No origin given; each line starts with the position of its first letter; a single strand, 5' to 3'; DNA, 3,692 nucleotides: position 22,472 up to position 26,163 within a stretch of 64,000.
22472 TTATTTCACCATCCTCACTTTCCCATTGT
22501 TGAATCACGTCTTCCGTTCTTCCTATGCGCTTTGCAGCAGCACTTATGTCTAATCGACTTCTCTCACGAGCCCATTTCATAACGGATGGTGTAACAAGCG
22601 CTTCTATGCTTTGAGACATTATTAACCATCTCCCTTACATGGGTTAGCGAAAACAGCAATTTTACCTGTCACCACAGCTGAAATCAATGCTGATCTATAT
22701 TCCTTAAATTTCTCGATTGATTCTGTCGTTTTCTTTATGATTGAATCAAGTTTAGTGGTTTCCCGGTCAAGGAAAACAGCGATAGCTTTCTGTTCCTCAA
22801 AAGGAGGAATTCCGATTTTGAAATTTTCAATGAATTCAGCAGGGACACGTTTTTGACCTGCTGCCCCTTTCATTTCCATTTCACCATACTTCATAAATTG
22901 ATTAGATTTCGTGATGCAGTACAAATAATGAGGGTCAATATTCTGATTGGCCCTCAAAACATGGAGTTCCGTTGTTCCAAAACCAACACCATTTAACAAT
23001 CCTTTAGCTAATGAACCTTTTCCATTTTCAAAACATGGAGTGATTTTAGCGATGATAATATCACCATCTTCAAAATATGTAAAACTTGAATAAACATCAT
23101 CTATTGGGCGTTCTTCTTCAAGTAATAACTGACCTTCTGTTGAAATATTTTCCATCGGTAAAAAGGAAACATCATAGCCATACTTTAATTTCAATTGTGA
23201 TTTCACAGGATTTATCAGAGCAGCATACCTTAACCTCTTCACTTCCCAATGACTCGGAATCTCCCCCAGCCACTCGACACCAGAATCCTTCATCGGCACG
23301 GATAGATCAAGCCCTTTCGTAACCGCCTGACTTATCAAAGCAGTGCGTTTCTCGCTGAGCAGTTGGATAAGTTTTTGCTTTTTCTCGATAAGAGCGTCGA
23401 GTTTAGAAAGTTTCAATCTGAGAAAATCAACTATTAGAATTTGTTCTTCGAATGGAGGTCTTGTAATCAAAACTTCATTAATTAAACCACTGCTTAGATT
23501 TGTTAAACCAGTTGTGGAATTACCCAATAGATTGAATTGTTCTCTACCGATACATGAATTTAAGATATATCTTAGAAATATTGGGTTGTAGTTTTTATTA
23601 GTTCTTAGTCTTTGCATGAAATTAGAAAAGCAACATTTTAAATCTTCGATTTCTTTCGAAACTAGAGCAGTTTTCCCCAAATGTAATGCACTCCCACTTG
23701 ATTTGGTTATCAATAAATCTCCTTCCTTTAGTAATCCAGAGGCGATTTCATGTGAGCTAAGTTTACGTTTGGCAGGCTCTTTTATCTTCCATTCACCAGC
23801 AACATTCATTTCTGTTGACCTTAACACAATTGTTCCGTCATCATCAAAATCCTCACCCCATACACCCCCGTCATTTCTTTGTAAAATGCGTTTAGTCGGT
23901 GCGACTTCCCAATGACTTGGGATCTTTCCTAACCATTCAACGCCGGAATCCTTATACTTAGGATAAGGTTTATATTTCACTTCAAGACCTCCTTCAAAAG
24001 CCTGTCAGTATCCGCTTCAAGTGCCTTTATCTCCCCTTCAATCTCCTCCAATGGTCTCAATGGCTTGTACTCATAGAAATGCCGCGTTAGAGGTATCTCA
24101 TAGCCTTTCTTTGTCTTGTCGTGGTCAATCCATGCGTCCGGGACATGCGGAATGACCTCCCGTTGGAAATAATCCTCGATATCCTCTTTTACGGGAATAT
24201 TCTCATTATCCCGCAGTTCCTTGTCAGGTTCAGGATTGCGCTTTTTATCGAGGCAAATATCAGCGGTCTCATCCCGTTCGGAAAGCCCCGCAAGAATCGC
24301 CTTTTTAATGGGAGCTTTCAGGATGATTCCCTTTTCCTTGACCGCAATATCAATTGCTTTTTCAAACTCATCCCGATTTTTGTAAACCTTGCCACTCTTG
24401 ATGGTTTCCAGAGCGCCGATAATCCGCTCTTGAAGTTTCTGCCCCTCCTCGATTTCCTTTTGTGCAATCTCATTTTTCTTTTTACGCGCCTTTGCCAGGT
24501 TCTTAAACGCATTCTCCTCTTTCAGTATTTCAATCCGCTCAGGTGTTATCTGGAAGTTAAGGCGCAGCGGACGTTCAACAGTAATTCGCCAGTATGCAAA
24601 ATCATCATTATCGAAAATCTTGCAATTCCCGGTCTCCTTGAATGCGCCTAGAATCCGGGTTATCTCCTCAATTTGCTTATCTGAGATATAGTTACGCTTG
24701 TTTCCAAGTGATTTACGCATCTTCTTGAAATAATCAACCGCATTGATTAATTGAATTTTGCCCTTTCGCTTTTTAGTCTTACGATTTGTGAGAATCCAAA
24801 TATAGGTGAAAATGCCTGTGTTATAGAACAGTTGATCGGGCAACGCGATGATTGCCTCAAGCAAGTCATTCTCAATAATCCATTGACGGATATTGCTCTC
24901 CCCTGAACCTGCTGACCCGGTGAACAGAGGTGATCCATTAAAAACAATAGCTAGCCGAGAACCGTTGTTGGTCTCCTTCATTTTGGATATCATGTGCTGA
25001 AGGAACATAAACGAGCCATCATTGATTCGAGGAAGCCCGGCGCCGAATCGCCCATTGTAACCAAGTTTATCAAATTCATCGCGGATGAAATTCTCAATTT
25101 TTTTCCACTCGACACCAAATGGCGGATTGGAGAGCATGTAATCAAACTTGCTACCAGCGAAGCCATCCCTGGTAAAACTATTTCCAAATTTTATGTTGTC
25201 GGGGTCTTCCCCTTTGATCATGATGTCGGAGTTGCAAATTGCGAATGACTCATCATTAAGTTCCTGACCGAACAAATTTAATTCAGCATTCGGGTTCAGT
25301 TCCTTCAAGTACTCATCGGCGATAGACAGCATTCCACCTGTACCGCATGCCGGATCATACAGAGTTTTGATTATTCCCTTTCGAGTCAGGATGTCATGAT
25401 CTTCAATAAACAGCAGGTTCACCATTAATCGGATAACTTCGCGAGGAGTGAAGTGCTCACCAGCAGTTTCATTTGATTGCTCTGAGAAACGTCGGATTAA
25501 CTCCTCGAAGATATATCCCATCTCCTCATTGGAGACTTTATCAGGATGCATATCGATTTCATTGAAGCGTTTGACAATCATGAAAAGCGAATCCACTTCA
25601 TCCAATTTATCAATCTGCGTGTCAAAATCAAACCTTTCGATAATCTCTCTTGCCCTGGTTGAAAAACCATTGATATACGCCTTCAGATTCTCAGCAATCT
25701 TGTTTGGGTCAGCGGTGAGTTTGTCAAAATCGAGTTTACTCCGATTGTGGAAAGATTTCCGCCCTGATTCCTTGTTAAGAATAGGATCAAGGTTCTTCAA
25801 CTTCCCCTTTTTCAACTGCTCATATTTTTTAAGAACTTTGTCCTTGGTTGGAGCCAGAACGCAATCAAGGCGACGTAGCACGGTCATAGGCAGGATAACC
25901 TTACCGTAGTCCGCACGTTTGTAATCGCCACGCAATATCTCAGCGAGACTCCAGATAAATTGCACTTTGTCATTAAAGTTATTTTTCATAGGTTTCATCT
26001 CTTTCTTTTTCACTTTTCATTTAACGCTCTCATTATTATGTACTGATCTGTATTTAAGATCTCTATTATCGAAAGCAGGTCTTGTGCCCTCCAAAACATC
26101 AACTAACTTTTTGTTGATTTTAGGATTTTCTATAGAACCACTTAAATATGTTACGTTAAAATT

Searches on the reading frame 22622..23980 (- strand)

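Call 36: search_protein_families(library=pfam, proteins=[window:22622-23980:-], max_evalue=0.00001)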
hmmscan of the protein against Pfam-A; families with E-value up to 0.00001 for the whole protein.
window:22622-23980:- (452 aa): 1 family
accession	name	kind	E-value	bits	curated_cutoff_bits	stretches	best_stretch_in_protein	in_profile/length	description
PF01420.25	Methylase_S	-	4.4e-20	73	22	1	296-423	50-167/168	Type I restriction modification DNA specificity domain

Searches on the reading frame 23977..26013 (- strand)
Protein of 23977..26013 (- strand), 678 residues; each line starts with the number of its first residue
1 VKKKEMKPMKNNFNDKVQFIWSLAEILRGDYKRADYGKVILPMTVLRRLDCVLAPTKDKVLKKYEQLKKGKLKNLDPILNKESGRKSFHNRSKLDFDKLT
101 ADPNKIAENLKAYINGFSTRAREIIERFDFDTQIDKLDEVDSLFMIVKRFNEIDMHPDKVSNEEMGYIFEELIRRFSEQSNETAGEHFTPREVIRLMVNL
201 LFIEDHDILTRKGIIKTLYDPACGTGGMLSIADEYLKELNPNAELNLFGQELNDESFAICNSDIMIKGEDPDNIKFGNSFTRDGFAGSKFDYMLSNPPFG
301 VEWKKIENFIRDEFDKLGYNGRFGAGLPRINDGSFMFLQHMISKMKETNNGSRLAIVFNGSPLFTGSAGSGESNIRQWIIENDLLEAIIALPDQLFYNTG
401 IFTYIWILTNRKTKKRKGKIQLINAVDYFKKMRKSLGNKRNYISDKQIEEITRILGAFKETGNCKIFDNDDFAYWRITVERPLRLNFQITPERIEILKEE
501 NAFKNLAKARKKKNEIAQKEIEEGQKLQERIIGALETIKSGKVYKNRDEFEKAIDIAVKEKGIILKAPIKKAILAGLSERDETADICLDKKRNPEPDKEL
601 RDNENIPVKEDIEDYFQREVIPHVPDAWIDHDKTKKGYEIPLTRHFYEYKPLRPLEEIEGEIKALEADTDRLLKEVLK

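Call 36: search_protein_families(library=pfam, proteins=[window:23977-26013:-], max_evalue=0.00001)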
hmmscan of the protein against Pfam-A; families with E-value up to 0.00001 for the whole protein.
window:23977-26013:- (678 aa): 2 families
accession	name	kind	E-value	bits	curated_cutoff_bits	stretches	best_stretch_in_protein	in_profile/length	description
PF02384.22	N6_Mtase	-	2.6e-60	204.8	20.4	1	162-462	3-279/311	N-6 DNA Methylase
PF12161.14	HsdM_N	-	7.8e-25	88.5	24.5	1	18-150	3-135/135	HsdM N-terminal domain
